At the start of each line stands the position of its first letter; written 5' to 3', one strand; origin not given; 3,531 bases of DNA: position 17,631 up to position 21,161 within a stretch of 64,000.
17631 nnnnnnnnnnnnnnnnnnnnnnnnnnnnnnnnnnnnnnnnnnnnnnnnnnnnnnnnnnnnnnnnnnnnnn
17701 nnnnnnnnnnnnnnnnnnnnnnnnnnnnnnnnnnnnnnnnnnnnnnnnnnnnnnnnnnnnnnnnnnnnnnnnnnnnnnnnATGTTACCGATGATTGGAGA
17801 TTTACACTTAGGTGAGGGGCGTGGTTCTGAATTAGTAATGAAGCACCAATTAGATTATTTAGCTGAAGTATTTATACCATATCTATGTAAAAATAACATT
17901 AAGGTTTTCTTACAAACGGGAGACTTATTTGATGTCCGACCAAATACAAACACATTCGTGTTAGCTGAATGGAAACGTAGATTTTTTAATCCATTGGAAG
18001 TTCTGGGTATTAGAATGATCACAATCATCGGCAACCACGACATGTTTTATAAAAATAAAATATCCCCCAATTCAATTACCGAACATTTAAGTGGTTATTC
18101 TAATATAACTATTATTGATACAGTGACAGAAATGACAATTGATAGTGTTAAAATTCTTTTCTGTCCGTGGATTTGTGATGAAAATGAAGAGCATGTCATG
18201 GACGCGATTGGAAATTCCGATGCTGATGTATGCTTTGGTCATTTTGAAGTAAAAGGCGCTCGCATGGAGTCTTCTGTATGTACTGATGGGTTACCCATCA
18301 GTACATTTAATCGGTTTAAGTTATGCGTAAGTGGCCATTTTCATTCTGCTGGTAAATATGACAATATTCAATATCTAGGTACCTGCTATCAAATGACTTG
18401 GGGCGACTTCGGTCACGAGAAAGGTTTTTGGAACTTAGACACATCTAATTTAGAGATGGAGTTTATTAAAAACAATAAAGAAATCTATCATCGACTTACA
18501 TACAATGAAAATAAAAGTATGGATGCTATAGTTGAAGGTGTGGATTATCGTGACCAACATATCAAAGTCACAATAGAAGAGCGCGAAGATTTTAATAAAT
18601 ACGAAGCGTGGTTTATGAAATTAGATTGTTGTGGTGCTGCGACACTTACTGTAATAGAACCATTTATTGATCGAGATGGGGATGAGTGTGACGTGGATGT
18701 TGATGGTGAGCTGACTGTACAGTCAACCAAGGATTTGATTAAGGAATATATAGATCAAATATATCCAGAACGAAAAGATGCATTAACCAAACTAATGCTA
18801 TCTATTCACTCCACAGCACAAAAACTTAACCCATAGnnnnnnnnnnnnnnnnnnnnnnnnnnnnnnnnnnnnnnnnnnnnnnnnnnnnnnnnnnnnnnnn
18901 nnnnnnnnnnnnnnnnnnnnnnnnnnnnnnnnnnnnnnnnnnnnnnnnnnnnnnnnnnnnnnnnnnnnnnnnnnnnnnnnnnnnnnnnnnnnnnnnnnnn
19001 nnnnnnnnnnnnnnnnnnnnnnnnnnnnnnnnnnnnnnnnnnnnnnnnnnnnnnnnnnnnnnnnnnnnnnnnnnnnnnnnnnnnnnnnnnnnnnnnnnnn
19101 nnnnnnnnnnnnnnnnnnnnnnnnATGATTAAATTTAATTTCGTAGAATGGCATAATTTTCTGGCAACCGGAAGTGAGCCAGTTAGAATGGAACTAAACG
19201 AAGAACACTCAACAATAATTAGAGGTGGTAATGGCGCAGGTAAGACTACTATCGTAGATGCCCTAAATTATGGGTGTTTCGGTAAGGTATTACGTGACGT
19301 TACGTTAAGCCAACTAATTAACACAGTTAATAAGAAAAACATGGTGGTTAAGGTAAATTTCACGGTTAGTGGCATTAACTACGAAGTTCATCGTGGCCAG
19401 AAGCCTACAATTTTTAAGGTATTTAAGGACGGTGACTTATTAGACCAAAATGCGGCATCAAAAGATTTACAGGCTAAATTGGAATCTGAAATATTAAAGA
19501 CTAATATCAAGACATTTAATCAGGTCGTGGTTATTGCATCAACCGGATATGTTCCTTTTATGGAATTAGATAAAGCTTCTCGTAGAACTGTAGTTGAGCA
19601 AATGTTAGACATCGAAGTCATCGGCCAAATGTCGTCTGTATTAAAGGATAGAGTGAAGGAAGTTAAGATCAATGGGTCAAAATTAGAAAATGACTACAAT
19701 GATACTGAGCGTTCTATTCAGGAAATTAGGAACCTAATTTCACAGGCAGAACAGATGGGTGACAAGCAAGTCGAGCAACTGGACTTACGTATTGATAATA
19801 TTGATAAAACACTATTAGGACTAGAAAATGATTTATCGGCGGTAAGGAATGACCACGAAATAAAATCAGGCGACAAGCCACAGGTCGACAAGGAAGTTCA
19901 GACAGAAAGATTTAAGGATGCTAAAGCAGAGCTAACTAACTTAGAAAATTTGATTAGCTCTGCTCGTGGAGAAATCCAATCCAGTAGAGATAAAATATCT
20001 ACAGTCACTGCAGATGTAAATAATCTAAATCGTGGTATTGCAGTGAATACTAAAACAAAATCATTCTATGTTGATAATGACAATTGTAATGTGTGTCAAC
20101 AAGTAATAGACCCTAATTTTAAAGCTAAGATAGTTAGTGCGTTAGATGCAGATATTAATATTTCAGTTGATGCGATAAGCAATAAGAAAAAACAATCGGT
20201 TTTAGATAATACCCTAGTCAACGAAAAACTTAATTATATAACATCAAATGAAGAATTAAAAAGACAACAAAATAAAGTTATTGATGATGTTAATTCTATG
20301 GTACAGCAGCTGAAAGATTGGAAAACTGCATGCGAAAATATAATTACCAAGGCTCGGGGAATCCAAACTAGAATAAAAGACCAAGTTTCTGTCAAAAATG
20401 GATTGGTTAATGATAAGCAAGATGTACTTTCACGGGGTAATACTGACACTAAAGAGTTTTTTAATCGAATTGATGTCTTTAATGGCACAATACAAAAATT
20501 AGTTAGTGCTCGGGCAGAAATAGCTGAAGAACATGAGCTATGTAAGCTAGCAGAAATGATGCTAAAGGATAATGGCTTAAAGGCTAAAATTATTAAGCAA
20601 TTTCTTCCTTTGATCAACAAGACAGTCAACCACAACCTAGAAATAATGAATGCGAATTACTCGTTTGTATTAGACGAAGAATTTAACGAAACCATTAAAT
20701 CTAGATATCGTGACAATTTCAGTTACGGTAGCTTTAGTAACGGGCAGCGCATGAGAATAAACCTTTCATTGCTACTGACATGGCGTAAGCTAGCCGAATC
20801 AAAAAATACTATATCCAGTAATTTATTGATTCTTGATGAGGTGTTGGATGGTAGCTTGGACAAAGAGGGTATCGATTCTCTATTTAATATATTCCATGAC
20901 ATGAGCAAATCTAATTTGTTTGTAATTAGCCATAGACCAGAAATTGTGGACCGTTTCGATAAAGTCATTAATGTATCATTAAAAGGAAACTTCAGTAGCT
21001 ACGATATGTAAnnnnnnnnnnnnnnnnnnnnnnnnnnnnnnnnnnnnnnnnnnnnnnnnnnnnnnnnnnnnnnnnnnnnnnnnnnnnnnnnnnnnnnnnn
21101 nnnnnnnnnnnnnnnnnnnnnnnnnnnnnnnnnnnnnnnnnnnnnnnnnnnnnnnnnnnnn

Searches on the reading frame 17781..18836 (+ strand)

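Call 40: search_protein_families(library=phrogs, proteins=[window:17781-18836:+], max_evalue=0.00001)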
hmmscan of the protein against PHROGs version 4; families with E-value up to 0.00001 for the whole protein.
window:17781-18836:+ (351 aa): 2 families
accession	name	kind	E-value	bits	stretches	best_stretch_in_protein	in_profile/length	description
phrog_100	-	DNA, RNA and nucleotide metabolism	5.6e-95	320.6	1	5-347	34-376/989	SbcD-like subunit of palindrome specific endonuclease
phrog_1649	-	other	9.9e-10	38.5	1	4-126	40-143/308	metallo-phosphoesterase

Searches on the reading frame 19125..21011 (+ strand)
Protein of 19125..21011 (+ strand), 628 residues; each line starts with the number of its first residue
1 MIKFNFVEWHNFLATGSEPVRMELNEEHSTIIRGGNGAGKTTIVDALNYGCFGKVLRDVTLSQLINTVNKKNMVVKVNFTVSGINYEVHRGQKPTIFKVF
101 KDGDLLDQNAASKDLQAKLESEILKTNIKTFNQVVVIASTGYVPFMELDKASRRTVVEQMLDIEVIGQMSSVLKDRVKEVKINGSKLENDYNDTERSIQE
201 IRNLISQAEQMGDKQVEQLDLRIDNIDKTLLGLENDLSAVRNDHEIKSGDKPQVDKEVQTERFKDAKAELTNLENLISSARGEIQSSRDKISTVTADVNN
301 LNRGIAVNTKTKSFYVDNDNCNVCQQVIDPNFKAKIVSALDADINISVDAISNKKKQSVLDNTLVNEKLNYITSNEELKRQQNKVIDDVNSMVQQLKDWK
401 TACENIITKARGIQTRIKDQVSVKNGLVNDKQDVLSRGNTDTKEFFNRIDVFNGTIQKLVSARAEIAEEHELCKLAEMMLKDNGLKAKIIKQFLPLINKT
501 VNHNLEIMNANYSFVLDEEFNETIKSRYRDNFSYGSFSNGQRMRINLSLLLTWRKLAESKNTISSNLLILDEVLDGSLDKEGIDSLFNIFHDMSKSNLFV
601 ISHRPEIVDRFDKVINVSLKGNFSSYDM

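Call 40: search_protein_families(library=phrogs, proteins=[window:19125-21011:+], max_evalue=0.00001)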
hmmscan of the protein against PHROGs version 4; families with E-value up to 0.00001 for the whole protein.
window:19125-21011:+ (628 aa): 3 families
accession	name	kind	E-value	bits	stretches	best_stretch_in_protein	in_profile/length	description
phrog_77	-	DNA, RNA and nucleotide metabolism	1e-137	462.2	1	1-625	295-951/967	SbcC-like subunit of palindrome specific endonuclease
phrog_21388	-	DNA, RNA and nucleotide metabolism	2.6e-11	44.7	1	1-93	1-100/126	exonuclease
phrog_19980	-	unknown function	1.7e-07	30.9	1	30-427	30-422/1068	-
